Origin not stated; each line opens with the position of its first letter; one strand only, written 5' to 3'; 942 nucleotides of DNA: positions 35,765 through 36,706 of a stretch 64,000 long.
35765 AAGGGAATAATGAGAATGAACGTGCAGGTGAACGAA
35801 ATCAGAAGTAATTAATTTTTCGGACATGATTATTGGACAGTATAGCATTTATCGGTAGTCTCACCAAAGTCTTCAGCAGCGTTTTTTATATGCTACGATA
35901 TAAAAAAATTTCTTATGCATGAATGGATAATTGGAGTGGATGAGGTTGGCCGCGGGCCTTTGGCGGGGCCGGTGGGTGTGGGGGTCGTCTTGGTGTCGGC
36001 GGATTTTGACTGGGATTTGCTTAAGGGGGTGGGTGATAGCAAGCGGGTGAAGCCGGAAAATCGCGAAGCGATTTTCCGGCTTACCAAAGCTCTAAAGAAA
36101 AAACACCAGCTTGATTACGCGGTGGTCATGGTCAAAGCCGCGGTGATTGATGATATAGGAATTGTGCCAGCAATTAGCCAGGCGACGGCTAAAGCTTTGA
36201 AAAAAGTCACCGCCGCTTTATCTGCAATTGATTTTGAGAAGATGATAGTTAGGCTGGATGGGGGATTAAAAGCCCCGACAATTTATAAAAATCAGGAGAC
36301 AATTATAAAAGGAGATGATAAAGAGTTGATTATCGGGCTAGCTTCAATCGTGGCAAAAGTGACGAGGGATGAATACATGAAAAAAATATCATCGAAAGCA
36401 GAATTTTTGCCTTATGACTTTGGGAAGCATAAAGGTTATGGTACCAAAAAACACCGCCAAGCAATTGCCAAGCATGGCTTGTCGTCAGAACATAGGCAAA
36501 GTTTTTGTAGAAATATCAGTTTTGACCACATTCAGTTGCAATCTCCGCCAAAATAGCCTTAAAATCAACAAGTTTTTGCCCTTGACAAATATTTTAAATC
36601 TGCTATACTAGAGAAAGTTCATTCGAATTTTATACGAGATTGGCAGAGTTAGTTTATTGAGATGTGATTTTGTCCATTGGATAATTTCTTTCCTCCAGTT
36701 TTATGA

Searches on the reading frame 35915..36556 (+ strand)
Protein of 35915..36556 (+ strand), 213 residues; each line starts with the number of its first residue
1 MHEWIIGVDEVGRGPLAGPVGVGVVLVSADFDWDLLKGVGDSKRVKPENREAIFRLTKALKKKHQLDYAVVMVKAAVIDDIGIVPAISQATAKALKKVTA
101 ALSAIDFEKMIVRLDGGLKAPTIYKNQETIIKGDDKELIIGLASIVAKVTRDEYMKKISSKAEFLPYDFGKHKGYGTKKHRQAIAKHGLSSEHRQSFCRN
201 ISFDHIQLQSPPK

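Call 9: find_encoding_contigs(protein=window:35915-36556:+, flank=4000, max_places=10)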
Protein window:35915-36556:+ (213 aa): no gene with exactly this product is on record in the collection.

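Call 25: find_homologous_proteins(query=window:35915-36553:+, max_evalue=1e-20)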
Query window:35915-36553:+ (213 aa): 4563 proteins with E <= 1e-20 among 8000 candidates; the best 120 are listed.
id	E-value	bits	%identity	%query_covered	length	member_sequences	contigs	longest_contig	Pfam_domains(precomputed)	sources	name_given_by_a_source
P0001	1.2e-128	445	100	97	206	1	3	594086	PF01351.26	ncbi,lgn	-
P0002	5.2e-89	316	69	95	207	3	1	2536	PF01351.26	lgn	-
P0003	2.4e-87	310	70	95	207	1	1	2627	PF01351.26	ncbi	-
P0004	1.6e-86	307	69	95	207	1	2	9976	PF01351.26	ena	-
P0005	2.2e-85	304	72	94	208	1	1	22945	PF01351.26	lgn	-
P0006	6.7e-85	302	68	95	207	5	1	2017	PF01351.26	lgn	-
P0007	2.4e-83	297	69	94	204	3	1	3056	PF01351.26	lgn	-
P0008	1.6e-80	288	69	92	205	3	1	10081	PF01351.26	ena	-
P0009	2.1e-80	287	66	94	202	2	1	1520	PF01351.26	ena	-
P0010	2.2e-80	287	66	93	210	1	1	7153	PF01351.26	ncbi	-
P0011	3.1e-80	287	67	93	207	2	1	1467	PF01351.26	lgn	-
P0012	3.9e-80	287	64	94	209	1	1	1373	PF01351.26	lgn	-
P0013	4.6e-80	286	64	94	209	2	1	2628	PF01351.26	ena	-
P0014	8.3e-80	285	64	94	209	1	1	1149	PF01351.26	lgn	-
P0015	3.5e-79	283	65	94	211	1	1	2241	PF01351.26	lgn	-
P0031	3.5e-77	277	64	94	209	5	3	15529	PF01351.26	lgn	-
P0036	3.0e-76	274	64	93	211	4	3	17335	PF01351.26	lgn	-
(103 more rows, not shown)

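Call 30: find_encoding_contigs(protein=P0005, flank=2000, max_places=3)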
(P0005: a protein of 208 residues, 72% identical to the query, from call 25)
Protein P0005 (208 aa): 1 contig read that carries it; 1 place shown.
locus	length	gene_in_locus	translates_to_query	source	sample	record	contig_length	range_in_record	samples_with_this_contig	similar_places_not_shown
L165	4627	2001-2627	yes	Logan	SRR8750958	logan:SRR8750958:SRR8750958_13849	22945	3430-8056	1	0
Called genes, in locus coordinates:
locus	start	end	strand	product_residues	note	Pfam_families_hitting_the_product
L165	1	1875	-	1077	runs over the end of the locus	PF02811:PHP, PF07733:DNA_pol3_alpha, PF17657:DNA_pol3_finger, PF14579:HHH_6, PF01336:tRNA_anti-codon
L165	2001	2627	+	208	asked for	PF01351:RNase_HII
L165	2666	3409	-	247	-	PF00528:BPD_transp_1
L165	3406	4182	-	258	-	PF00005:ABC_tran, PF13304:AAA_21 (faint)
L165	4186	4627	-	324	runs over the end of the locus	PF13379:NMT1_2, PF09084:NMT1, PF12974:Phosphonate-bd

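Call 31: find_encoding_contigs(protein=P0003, flank=2000, max_places=3)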
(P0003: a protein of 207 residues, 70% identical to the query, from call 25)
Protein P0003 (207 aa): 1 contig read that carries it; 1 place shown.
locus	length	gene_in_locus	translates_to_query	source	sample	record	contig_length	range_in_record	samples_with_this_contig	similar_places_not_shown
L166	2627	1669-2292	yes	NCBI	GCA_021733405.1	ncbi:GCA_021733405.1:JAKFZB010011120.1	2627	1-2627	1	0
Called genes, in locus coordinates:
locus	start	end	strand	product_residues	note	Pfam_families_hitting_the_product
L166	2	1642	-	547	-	?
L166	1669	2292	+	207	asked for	PF01351:RNase_HII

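Call 32: find_encoding_contigs(protein=P0002, flank=2000, max_places=3)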
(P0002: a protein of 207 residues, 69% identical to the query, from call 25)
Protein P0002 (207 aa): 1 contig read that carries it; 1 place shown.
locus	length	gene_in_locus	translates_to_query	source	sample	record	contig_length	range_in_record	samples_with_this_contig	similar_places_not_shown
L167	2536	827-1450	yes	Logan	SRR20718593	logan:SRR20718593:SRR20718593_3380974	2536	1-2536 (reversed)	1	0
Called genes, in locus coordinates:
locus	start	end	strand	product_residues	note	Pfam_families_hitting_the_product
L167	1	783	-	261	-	?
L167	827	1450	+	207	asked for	PF01351:RNase_HII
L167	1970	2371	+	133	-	-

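Call 33: find_encoding_contigs(protein=P0008, flank=2000, max_places=3)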
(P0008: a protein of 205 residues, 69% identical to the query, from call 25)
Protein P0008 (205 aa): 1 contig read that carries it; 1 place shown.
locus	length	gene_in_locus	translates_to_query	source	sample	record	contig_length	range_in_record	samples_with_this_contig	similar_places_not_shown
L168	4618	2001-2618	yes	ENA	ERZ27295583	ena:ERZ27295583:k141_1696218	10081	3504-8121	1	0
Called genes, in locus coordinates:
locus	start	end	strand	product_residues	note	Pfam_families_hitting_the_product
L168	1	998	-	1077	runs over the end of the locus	PF02811:PHP, PF07733:DNA_pol3_alpha, PF17657:DNA_pol3_finger, PF14579:HHH_6, PF01336:tRNA_anti-codon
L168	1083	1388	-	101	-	-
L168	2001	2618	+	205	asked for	PF01351:RNase_HII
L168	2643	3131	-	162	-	PF00293:NUDIX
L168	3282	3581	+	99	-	PF01783:Ribosomal_L32p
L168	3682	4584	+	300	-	PF01029:NusB, PF00293:NUDIX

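Call 38: find_encoding_contigs(protein=P0007, flank=2000, max_places=3)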
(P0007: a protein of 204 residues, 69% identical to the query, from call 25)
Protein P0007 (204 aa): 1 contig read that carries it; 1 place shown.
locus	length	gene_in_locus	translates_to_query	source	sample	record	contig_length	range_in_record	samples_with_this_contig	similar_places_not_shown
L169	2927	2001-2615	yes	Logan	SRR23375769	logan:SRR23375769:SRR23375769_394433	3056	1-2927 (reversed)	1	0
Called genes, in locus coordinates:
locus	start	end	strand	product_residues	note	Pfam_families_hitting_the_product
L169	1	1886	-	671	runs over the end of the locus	?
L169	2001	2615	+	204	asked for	PF01351:RNase_HII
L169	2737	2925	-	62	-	?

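Call 39: find_encoding_contigs(protein=P0006, flank=2000, max_places=3)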
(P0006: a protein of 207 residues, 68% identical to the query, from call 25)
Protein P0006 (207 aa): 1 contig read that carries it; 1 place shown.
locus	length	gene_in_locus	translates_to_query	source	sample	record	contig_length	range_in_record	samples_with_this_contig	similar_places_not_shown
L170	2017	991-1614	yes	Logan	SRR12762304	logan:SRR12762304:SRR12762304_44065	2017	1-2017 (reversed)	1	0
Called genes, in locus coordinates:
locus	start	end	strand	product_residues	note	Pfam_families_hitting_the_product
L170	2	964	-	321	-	?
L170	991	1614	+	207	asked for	PF01351:RNase_HII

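Call 40: find_encoding_contigs(protein=P0010, flank=2000, max_places=3)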
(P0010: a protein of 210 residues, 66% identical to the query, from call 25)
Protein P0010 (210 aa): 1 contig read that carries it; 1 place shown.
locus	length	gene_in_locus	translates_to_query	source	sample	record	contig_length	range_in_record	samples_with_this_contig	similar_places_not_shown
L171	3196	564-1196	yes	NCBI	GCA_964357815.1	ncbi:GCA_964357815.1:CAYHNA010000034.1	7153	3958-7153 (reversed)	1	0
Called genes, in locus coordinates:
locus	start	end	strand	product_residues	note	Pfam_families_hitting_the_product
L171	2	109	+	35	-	?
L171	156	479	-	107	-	-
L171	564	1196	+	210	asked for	PF01351:RNase_HII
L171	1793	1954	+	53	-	-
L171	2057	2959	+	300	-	PF01029:NusB, PF00293:NUDIX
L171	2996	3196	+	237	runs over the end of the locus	PF22935:RM44_endonuclase, PF14622:Ribonucleas_3_3, PF00636:Ribonuclease_3, PF00035:dsrm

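Call 44: find_encoding_contigs(protein=P0004, flank=2500, max_places=4)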
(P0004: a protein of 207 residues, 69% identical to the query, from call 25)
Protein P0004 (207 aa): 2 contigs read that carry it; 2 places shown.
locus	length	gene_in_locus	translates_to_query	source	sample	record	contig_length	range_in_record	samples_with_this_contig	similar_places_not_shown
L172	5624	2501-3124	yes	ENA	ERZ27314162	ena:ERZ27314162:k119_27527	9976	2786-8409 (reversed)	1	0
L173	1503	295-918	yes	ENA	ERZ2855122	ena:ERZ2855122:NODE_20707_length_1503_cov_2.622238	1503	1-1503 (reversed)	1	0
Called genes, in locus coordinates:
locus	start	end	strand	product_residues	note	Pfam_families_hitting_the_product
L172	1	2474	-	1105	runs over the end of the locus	PF02811:PHP, PF07733:DNA_pol3_alpha, PF17657:DNA_pol3_finger, PF14579:HHH_6, PF01336:tRNA_anti-codon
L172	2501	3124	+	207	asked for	PF01351:RNase_HII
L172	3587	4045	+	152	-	-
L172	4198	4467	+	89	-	PF01783:Ribosomal_L32p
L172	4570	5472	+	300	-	PF01029:NusB, PF00293:NUDIX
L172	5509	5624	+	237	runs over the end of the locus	PF22935:RM44_endonuclase, PF14622:Ribonucleas_3_3, PF00636:Ribonuclease_3, PF00035:dsrm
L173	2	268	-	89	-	?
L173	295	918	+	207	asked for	PF01351:RNase_HII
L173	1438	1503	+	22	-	?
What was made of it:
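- On Ribosomal-protein leader / attenuator of rpmF: In group C it is separated from rpmF by another gene (calls 32, 44).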

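Call 45: find_encoding_contigs(protein=P0031, flank=2500, max_places=4)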
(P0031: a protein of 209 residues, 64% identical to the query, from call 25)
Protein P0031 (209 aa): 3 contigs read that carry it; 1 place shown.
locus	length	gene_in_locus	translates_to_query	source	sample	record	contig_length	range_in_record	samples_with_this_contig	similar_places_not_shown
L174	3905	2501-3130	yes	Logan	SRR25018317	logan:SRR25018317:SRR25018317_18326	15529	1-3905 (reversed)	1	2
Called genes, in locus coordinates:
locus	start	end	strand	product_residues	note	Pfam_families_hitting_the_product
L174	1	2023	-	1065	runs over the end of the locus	PF02811:PHP, PF07733:DNA_pol3_alpha, PF17657:DNA_pol3_finger, PF14579:HHH_6, PF01336:tRNA_anti-codon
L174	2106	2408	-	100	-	-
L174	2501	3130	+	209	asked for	PF01351:RNase_HII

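Call 86: find_encoding_contigs(protein=P0036, flank=2500, max_places=4)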
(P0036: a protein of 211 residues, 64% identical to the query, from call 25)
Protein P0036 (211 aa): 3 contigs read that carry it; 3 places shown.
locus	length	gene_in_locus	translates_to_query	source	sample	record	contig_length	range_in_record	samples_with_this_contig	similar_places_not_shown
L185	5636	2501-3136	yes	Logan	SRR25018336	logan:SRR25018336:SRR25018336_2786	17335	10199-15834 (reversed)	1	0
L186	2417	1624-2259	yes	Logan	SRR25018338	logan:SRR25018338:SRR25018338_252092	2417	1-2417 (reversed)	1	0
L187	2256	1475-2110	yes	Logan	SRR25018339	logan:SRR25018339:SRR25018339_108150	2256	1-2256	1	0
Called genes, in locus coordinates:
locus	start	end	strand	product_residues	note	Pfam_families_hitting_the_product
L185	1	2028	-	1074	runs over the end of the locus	PF02811:PHP, PF07733:DNA_pol3_alpha, PF17657:DNA_pol3_finger, PF14579:HHH_6, PF01336:tRNA_anti-codon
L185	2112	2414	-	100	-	-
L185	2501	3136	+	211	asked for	PF01351:RNase_HII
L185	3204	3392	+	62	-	-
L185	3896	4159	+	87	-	PF01783:Ribosomal_L32p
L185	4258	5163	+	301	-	PF01029:NusB, PF00293:NUDIX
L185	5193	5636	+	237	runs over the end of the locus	PF22935:RM44_endonuclase, PF14622:Ribonucleas_3_3, PF00636:Ribonuclease_3, PF00035:dsrm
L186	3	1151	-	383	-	?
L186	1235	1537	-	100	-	-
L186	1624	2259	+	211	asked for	PF01351:RNase_HII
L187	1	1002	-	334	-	?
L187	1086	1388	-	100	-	-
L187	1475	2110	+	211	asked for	PF01351:RNase_HII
